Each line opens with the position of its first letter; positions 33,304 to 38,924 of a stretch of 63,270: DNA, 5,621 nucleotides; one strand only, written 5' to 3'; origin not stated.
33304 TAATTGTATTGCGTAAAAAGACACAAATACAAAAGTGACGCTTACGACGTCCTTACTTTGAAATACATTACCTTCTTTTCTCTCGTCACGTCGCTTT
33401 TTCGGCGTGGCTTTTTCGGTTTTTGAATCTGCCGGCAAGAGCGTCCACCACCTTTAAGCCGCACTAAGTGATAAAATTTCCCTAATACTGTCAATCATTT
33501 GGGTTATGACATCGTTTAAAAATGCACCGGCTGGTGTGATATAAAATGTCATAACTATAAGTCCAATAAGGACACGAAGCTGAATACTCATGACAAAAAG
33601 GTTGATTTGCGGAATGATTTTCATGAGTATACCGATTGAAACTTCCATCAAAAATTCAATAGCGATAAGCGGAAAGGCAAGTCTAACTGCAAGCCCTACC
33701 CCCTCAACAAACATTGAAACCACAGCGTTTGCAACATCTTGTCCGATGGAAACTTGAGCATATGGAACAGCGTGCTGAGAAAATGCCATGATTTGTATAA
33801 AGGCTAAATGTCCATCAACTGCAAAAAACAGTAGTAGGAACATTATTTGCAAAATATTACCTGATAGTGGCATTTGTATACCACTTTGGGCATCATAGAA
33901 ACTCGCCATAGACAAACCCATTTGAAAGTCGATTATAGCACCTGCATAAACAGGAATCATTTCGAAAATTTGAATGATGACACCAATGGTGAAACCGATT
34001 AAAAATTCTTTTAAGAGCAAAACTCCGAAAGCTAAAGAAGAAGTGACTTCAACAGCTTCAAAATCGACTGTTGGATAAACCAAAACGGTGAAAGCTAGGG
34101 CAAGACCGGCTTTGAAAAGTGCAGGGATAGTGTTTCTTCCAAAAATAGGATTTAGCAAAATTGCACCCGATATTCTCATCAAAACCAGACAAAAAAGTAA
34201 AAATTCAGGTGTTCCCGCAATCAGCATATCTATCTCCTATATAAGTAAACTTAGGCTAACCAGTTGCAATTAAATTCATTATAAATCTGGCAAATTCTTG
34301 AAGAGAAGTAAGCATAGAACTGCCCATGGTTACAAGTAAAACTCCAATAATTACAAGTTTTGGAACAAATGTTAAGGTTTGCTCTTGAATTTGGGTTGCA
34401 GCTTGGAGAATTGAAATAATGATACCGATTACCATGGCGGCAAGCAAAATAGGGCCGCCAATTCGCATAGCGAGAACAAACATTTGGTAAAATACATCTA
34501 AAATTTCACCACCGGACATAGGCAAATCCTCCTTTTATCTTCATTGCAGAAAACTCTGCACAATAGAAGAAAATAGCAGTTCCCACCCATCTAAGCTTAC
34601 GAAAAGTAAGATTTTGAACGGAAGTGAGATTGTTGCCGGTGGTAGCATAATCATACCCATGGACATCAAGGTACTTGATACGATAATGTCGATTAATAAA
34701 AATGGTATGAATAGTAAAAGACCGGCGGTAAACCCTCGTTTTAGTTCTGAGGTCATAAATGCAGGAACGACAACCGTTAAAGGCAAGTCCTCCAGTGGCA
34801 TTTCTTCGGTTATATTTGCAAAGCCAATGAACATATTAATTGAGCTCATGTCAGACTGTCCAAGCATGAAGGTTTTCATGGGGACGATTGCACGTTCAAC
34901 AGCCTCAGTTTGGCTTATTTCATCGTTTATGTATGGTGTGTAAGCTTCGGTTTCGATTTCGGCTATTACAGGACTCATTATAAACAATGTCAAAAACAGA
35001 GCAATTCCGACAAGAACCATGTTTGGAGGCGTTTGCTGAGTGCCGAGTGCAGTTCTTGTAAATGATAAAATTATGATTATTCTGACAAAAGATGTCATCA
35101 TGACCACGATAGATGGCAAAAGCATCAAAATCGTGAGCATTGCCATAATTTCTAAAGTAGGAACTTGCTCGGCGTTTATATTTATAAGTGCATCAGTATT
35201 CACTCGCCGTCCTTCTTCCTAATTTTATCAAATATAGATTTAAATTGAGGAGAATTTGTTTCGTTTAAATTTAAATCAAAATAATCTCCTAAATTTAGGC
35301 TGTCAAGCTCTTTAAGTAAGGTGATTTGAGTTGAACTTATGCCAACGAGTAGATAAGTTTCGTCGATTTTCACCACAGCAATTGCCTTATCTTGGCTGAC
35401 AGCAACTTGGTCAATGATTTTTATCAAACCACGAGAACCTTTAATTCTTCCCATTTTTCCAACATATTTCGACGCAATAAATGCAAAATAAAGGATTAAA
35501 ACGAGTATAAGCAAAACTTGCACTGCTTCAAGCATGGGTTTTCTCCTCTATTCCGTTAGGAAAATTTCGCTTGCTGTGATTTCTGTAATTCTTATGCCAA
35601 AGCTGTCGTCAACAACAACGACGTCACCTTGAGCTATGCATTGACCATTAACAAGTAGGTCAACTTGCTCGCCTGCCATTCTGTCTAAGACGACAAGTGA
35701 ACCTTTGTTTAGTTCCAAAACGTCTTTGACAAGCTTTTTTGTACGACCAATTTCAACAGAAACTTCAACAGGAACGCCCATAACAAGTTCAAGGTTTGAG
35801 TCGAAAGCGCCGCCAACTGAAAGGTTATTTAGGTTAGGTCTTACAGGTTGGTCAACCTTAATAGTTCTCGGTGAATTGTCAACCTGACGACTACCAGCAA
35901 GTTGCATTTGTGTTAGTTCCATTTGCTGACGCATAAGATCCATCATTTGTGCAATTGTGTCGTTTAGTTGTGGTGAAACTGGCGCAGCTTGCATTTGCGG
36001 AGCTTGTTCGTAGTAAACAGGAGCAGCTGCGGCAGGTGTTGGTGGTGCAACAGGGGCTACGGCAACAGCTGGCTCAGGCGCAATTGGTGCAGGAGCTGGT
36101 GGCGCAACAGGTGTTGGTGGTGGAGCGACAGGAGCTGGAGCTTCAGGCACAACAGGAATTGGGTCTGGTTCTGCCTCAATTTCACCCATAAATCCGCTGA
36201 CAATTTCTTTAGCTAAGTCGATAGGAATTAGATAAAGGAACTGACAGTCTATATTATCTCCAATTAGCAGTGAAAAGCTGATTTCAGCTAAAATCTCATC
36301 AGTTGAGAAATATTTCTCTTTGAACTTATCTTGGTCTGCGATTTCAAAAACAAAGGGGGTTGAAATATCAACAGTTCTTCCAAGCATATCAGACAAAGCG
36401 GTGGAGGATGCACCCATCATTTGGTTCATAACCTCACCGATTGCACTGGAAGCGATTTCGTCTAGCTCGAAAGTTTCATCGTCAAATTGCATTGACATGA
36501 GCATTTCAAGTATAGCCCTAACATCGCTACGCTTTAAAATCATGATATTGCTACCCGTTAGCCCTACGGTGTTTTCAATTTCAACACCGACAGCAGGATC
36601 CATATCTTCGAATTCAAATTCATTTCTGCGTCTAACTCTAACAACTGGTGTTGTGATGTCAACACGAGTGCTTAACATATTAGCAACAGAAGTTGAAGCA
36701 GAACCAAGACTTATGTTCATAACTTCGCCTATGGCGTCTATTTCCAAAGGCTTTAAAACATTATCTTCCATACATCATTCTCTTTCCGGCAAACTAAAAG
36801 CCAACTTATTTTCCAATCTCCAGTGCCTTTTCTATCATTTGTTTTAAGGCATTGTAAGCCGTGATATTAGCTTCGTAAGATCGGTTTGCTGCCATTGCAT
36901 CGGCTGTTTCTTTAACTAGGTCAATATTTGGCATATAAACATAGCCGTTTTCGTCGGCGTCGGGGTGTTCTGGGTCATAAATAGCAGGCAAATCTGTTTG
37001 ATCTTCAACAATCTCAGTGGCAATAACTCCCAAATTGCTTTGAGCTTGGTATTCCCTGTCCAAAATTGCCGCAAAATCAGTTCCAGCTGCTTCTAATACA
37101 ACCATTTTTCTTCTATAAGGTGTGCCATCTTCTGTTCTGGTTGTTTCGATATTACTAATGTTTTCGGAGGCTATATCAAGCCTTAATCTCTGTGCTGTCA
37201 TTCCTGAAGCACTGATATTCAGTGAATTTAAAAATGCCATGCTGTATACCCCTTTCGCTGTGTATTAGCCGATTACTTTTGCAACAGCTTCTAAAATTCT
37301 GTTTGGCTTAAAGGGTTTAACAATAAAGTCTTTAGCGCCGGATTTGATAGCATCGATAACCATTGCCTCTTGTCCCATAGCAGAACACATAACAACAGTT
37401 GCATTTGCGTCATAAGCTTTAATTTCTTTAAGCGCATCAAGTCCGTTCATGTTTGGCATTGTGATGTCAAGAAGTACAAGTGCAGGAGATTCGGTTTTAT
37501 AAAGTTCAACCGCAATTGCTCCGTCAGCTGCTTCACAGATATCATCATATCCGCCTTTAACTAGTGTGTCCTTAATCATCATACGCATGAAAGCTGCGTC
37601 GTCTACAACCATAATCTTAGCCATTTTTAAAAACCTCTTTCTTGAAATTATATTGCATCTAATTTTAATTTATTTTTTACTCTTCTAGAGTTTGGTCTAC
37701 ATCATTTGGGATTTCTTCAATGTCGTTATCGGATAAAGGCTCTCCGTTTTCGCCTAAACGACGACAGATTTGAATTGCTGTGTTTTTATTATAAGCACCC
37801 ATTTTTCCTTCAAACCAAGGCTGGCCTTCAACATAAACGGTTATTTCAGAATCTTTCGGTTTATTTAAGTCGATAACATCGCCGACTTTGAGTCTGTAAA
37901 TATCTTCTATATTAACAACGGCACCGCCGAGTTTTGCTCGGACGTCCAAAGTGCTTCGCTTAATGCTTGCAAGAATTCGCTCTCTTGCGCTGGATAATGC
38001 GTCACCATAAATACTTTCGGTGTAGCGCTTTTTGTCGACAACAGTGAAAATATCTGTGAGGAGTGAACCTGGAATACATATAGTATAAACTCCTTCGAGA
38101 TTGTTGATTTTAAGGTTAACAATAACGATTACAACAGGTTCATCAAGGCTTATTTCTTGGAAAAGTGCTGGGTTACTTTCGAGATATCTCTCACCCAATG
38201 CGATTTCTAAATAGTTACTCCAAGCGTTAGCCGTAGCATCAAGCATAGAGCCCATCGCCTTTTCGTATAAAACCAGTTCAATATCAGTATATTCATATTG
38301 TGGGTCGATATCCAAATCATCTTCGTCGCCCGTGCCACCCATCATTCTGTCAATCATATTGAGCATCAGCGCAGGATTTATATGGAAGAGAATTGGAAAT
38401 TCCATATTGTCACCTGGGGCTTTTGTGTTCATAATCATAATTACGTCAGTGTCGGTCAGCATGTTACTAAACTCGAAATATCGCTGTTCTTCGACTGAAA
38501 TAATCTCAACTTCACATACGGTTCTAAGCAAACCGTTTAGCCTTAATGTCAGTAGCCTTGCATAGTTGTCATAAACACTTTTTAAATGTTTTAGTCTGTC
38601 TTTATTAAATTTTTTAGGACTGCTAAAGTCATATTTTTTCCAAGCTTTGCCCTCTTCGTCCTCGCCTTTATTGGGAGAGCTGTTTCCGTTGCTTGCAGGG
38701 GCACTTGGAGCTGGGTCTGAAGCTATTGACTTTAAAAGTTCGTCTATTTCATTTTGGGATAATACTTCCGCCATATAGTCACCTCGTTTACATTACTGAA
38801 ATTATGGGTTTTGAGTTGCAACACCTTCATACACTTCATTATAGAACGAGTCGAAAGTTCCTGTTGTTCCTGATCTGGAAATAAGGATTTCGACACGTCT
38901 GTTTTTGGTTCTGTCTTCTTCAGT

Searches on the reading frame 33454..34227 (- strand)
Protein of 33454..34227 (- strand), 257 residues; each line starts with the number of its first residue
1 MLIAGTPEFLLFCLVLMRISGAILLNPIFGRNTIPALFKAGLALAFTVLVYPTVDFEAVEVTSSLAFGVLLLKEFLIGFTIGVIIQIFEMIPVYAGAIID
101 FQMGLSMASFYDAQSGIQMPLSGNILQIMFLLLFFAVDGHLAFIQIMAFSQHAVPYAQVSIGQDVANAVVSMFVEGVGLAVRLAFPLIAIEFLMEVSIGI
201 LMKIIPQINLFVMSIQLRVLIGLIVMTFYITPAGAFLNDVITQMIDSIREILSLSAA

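Call 5: search_protein_families(library=pfam, proteins=[window:33454-34227:-], max_evalue=0.001)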
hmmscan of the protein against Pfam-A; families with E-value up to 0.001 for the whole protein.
window:33454-34227:- (257 aa): 1 family
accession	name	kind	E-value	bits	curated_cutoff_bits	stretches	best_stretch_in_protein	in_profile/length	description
PF01311.25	Bac_export_1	-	2.8e-52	178.1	27.8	1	10-243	2-229/230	Bacterial export proteins, family 1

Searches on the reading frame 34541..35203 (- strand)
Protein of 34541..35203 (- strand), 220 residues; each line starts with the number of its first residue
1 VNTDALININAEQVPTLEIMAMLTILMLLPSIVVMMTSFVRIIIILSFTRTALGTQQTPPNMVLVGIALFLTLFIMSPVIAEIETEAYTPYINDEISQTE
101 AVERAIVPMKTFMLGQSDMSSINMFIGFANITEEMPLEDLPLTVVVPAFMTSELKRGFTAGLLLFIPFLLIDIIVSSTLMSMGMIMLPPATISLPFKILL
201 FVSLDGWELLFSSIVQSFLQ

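Call 5: search_protein_families(library=pfam, proteins=[window:34541-35203:-], max_evalue=0.001)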
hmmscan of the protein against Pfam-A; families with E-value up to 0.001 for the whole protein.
window:34541-35203:- (220 aa): 1 family
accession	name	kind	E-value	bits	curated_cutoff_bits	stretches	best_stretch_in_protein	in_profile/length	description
PF00813.25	FliP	-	5e-74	248.8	26.9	1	22-213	1-190/191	FliP family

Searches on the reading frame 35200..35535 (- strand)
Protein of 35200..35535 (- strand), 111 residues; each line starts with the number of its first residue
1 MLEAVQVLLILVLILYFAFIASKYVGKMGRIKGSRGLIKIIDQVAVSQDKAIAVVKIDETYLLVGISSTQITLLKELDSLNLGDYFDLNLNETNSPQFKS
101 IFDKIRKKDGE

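Call 5: search_protein_families(library=pfam, proteins=[window:35200-35535:-], max_evalue=0.001)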
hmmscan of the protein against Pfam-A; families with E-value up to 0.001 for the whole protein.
window:35200-35535:- (111 aa): 1 family
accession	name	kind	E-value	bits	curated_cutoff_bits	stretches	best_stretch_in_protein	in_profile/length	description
PF04347.18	FliO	-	2.9e-14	53.4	22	1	25-106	9-90/91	Flagellar biosynthesis protein, FliO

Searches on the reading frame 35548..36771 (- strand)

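Call 5: search_protein_families(library=pfam, proteins=[window:35548-36771:-], max_evalue=0.001)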
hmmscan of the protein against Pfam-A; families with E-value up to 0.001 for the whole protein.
window:35548-36771:- (407 aa): 3 families
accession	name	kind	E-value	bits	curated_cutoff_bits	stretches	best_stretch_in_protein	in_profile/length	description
PF04509.17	CheC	-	8.6e-25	86.8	22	2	106-142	1-37/38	CheC-like family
PF01052.25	FliMN_C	-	1.7e-21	76.3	23.8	1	329-398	2-71/73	Type III flagellar switch regulator (C-ring) FliN C-term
PF13690.11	CheX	-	1e-08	35.5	27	0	73-145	13-76/94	Chemotaxis phosphatase CheX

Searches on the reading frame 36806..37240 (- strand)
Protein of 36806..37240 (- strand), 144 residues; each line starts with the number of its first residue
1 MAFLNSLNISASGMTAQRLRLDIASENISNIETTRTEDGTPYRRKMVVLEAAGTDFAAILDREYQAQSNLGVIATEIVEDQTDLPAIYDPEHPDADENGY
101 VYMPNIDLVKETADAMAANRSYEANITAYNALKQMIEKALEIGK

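Call 5: search_protein_families(library=pfam, proteins=[window:36806-37240:-], max_evalue=0.001)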
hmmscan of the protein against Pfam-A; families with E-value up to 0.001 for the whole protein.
window:36806-37240:- (144 aa): 2 families
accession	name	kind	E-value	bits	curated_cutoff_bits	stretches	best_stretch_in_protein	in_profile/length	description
PF06429.18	Flg_bbr_C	-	7.6e-10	38.6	23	1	98-141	2-45/46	Flagellar basal body rod FlgEFG protein C-terminal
PF00460.25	Flg_bb_rod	-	2.8e-06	27.6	20.7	1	7-34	1-28/31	Flagella basal body rod protein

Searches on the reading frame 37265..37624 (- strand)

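Call 6: search_protein_families(library=pfam, proteins=[window:37265-37624:-], max_evalue=0.001)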
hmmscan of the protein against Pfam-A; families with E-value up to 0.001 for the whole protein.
window:37265-37624:- (119 aa): 1 family
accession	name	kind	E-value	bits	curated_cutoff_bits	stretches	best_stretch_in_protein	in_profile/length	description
PF00072.30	Response_reg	-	4.4e-30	104.6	30.2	1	4-114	1-110/111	Response regulator receiver domain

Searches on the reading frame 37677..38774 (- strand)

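Call 6: search_protein_families(library=pfam, proteins=[window:37677-38774:-], max_evalue=0.001)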
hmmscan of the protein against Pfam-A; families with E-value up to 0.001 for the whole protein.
window:37677-38774:- (365 aa): 2 families
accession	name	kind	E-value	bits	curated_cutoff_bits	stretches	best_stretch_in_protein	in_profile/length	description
PF02154.20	FliM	-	5.7e-33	114.9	27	1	48-242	1-188/192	Flagellar motor switch protein FliM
PF01052.25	FliMN_C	-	3e-19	69.2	23.8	1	271-338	3-70/73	Type III flagellar switch regulator (C-ring) FliN C-term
